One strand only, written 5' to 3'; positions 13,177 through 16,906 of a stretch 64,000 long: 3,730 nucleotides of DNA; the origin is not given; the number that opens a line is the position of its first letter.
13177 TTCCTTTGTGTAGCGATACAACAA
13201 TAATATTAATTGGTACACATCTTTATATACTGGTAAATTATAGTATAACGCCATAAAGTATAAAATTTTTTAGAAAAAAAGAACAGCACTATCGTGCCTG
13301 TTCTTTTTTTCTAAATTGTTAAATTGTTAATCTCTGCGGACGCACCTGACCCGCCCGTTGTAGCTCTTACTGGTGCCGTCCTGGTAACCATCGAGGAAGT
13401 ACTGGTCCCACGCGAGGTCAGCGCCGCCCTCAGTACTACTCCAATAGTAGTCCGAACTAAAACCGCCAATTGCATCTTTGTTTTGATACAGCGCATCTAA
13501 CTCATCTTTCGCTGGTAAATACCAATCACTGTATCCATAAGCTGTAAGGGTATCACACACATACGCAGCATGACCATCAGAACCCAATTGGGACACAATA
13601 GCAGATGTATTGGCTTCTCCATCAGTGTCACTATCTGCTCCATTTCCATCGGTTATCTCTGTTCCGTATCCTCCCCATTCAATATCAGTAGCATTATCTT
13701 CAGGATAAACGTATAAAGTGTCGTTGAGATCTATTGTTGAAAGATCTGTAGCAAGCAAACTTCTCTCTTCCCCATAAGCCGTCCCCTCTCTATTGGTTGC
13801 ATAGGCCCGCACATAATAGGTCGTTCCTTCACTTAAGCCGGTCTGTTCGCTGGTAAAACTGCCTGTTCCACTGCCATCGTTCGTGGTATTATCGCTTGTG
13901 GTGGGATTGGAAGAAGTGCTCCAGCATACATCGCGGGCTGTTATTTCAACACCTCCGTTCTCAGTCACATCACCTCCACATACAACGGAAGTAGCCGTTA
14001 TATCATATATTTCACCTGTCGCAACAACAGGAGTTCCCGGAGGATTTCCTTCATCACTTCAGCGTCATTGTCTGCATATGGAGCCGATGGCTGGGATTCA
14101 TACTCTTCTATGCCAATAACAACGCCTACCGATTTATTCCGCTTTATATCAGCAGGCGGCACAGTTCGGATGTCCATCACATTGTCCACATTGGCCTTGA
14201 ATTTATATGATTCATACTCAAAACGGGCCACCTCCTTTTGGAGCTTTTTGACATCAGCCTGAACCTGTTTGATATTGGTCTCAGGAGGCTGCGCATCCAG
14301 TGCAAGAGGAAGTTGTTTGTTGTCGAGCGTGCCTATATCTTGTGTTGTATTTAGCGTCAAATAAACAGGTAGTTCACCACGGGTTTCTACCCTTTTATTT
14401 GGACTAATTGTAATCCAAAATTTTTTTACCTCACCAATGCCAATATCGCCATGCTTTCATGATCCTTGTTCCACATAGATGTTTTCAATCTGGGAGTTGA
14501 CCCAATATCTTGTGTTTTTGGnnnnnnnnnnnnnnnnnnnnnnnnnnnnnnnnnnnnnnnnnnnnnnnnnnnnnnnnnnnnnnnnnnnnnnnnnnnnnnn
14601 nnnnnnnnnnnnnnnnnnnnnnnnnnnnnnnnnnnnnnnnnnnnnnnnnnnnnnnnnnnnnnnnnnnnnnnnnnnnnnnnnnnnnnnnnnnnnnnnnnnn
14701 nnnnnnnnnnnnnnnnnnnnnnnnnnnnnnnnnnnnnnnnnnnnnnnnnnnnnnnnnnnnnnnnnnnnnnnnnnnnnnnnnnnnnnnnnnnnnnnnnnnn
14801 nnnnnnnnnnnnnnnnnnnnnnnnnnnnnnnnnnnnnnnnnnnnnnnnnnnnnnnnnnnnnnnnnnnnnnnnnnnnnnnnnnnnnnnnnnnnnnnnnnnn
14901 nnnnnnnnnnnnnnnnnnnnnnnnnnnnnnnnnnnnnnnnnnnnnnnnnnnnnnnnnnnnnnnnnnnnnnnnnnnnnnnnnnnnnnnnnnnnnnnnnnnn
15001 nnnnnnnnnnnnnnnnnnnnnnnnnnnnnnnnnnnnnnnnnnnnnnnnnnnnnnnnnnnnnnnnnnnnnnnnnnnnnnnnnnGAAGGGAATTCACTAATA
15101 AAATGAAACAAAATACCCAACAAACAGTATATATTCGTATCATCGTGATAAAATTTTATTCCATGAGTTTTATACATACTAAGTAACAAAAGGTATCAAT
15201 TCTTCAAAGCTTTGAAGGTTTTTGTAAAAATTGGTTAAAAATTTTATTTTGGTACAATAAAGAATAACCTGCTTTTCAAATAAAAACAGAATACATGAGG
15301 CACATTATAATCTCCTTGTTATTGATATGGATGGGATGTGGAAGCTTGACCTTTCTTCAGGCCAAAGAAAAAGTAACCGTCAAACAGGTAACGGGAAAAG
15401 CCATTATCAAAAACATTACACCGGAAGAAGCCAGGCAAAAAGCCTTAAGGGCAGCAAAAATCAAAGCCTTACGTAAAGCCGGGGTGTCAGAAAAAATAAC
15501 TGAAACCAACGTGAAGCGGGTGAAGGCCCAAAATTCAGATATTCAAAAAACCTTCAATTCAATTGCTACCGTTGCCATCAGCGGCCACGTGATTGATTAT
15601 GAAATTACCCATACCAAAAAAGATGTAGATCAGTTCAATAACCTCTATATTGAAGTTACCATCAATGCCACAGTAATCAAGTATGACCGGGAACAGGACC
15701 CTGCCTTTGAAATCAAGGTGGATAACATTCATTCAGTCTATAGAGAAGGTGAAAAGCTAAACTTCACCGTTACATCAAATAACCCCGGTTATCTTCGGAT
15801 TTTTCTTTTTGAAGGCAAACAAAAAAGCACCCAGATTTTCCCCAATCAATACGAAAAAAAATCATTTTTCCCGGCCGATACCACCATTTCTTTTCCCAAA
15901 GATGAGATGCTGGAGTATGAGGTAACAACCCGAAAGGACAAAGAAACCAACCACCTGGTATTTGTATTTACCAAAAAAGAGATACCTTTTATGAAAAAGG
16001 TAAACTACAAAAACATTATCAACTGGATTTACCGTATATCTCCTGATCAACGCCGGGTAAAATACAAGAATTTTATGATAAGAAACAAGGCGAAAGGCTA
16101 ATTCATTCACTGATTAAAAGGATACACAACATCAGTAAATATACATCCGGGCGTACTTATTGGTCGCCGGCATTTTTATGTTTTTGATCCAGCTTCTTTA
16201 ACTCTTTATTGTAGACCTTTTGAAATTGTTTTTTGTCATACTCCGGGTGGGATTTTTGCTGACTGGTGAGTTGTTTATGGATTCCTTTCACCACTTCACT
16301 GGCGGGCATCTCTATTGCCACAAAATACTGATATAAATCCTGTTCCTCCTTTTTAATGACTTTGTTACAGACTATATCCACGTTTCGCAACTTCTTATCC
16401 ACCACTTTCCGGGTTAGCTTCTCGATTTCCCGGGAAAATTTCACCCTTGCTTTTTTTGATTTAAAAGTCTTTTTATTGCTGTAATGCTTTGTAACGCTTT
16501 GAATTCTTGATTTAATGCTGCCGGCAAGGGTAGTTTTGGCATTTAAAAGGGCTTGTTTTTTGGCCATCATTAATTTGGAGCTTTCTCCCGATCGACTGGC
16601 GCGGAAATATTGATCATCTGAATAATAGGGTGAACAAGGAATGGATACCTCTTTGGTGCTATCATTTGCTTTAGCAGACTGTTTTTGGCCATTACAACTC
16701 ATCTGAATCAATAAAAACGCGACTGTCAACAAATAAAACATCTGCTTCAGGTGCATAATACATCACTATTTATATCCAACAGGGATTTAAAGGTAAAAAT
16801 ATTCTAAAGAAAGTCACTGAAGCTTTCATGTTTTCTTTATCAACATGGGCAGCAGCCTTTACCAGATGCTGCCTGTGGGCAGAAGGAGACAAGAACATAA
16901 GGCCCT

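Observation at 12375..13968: Diversity-generating retroelement with an adenine-specific TR/VR signature but only a 58-codon stub of its reverse transcriptase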

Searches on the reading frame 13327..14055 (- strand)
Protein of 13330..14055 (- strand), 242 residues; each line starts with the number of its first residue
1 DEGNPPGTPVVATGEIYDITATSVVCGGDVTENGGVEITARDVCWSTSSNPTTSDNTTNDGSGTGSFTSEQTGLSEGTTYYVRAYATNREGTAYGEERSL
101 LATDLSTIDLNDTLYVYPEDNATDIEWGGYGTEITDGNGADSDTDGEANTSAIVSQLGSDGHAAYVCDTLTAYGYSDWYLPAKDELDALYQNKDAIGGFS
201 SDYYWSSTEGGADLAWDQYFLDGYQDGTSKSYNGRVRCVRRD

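Call 5: search_protein_families(library=pfam, proteins=[window:13327-13968:-], max_evalue=0.1)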
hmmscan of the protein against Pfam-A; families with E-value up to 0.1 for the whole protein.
window:13327-13968:- (213 aa): 2 families
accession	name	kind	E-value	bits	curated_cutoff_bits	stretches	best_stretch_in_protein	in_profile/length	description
PF07603.17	Lcl_C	-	1.1e-12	48.7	34.9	1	91-211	5-117/117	Lcl C-terminal domain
PF00041.27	fn3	-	0.048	14.3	25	1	28-63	47-74/84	Fibronectin type III domain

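Call 18: search_protein_families(library=ncbifam, proteins=[window:13327-13968:-], max_evalue=0.01)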
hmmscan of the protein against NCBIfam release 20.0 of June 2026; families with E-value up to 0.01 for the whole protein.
window:13327-13968:- (213 aa): 3 families
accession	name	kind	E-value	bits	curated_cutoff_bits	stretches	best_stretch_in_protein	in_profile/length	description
NF046116.1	adhesin_Lcl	equivalog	3e-10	39.2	500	1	145-211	363-429/431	collagen-like adhesin Lcl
NF049889.1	AlphArabdaseBT0360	equivalog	3e-08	32.6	600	1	5-89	59-144/639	arabinan endo-1,5-alpha-L-arabinosidase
NF052322.1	FimD_tip_adhes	equivalog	0.0013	17.6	170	1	135-211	584-661/664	fimbrial tip adhesin FimD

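Call 50: find_homologous_proteins(query=window:13330-14055:-, max_evalue=1e-20)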
Query seq(242 aa) (242 aa): 1207 proteins with E <= 1e-20 among 2756 candidates; the best 120 are listed.
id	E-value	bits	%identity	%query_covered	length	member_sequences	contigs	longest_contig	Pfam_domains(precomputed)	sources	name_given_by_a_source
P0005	1.0e-116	407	90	88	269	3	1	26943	PF07603.18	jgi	-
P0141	1.3e-98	348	57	40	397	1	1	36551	PF10258.15,PF16974.12,PF25059.2,PF00041.28,PF16656.12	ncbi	ncbi:MAG: hypothetical protein V1733_00575 [bacterium]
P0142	2.4e-95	337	55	44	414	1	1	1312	PF16974.12,PF25059.2,PF00041.28,PF26747.1,PF16656.12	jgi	jgi:hypothetical protein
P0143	5.2e-84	300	55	39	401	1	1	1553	PF16974.12,PF00041.28,PF16656.12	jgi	-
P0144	2.4e-83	298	47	40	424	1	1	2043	PF16974.12,PF25059.2,PF00041.28,PF26747.1,PF10179.16,PF16656.12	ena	-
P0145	3.7e-80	287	52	37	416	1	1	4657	PF16974.12,PF25059.2,PF00041.28,PF16656.12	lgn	-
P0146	4.5e-80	287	42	96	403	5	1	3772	PF16974.12,PF25059.2,PF07603.18,PF00041.28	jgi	jgi:hypothetical protein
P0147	1.7e-79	285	58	38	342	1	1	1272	PF16974.12,PF00041.28,PF26747.1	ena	-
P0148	2.1e-79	285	57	37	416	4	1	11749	PF16974.12,PF00041.28,PF16656.12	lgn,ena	-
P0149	2.0e-78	282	48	45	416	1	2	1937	PF16974.12,PF25059.2,PF00041.28,PF16656.12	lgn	-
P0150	4.3e-78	280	54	35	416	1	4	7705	PF16974.12,PF00041.28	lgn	-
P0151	5.0e-78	280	43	97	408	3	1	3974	PF16974.12,PF07603.18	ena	-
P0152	1.2e-76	276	58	40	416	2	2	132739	PF16974.12,PF00041.28,PF16656.12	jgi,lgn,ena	-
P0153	3.2e-74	268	54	47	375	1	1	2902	PF16974.12,PF25059.2,PF00041.28,PF16656.12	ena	-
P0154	3.5e-74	268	51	42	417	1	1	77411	PF00041.28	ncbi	-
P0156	4.9e-73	264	42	98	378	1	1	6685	PF07603.18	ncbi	ncbi:MAG: DUF1566 domain-containing protein, partial [Bacteroidota bacterium]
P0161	2.5e-69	252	46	93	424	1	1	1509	PF16974.12,PF07603.18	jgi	jgi:hypothetical protein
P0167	1.6e-68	249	58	93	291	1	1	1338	PF07603.18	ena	-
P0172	1.1e-67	246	41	89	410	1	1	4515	PF16974.12,PF25059.2,PF07603.18,PF00041.28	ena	-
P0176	3.7e-67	245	46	88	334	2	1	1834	PF07603.18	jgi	jgi:hypothetical protein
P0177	3.9e-67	245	40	96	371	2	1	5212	PF25059.2,PF07603.18,PF00041.28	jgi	-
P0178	4.8e-67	244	44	93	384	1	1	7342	PF07603.18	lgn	-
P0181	1.1e-66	243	44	96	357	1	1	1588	PF16974.12,PF07603.18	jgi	jgi:hypothetical protein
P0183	1.4e-66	243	43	98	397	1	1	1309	PF25059.2,PF07603.18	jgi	jgi:hypothetical protein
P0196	1.1e-64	237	44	93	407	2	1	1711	PF16974.12,PF07603.18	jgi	jgi:hypothetical protein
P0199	2.1e-64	236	42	95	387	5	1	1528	PF07603.18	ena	-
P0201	3.9e-64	235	43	89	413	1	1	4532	PF16974.12,PF07603.18,PF00041.28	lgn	-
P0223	2.7e-62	229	45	96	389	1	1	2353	PF16974.12,PF07603.18,PF16656.12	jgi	jgi:Protein of unknown function (DUF1566)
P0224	2.8e-62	229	43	93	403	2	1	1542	PF07603.18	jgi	jgi:hypothetical protein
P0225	3.0e-62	228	44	88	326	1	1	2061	PF07603.18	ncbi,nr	ncbi:MAG: DUF1566 domain-containing protein, partial [Bacteroidetes bacterium]|nr:DUF1566 domain-con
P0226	3.9e-62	228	43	95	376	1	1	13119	PF07603.18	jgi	jgi:hypothetical protein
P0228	4.6e-62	228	41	98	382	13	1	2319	PF07603.18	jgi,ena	-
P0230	5.9e-62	228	40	97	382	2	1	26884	PF16974.12,PF07603.18,PF00041.28,PF16656.12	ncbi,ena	-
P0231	7.3e-62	227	43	99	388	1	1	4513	PF07603.18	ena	-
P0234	9.2e-62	227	46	88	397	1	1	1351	PF07603.18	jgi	-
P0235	1.0e-61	227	39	97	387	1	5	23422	PF16974.12,PF07603.18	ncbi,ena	-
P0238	1.1e-61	227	41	88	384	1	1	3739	PF07603.18,PF00041.28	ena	-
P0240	1.6e-61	226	44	88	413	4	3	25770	PF16974.12,PF07603.18,PF00041.28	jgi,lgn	jgi:hypothetical protein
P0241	1.6e-61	226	44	84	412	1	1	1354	PF07603.18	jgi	jgi:hypothetical protein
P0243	2.4e-61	226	41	96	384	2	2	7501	PF07603.18,PF00041.28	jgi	jgi:hypothetical protein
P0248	6.7e-61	224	43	98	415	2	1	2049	PF16974.12,PF07603.18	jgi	jgi:hypothetical protein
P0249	6.7e-61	224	44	89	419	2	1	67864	PF07603.18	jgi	-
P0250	7.4e-61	224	43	96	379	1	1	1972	PF07603.18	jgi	-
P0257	2.0e-60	223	42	96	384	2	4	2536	PF07603.18,PF00041.28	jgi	jgi:hypothetical protein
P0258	2.0e-60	223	43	97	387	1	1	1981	PF16974.12,PF25059.2,PF07603.18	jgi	jgi:hypothetical protein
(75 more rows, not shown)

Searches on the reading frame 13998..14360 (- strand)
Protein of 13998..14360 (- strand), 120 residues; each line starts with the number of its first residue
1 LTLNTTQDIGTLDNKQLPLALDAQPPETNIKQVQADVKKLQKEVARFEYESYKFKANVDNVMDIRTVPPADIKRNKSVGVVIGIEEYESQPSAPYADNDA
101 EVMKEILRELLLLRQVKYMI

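Call 5: search_protein_families(library=pfam, proteins=[window:13998-14360:-], max_evalue=0.1)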
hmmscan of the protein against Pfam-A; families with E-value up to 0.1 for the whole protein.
window:13998-14360:- (120 aa): 2 families
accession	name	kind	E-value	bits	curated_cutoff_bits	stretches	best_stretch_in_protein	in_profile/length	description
PF00656.27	Peptidase_C14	-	0.018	15.1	21.4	1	80-110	5-36/233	Caspase domain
PF10174.14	Cast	-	0.049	12.3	29.1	1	16-64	539-587/766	RIM-binding protein of the cytomatrix active zone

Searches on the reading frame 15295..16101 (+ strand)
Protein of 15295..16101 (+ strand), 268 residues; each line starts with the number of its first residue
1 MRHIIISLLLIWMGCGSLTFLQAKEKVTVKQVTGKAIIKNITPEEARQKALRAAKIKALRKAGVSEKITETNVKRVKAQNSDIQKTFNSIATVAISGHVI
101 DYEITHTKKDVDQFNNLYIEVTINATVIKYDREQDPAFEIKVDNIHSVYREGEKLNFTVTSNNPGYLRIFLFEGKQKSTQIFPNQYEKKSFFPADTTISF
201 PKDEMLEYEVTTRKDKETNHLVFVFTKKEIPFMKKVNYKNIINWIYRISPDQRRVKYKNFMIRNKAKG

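Call 5: search_protein_families(library=pfam, proteins=[window:15295-16101:+], max_evalue=0.1)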
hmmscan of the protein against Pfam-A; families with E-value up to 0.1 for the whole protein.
window:15295-16101:+ (268 aa): 2 families
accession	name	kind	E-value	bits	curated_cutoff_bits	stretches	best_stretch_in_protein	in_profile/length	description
PF14326.11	DUF4384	-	1.2e-15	57.8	27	1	148-213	1-67/81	Domain of unknown function (DUF4384)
PF16548.10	FlgT_N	-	0.00015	22.6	28.8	1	31-94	4-66/87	Flagellar assembly protein T, N-terminal domain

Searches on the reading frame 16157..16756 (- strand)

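Call 5: search_protein_families(library=pfam, proteins=[window:16157-16756:-], max_evalue=0.1)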
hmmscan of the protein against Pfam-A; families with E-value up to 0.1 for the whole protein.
window:16157-16756:- (199 aa): 1 family
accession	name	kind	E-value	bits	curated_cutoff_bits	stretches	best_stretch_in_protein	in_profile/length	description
PF02158.20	Neuregulin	-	0.013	15.3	25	1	22-102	231-314/359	Neuregulin intracellular region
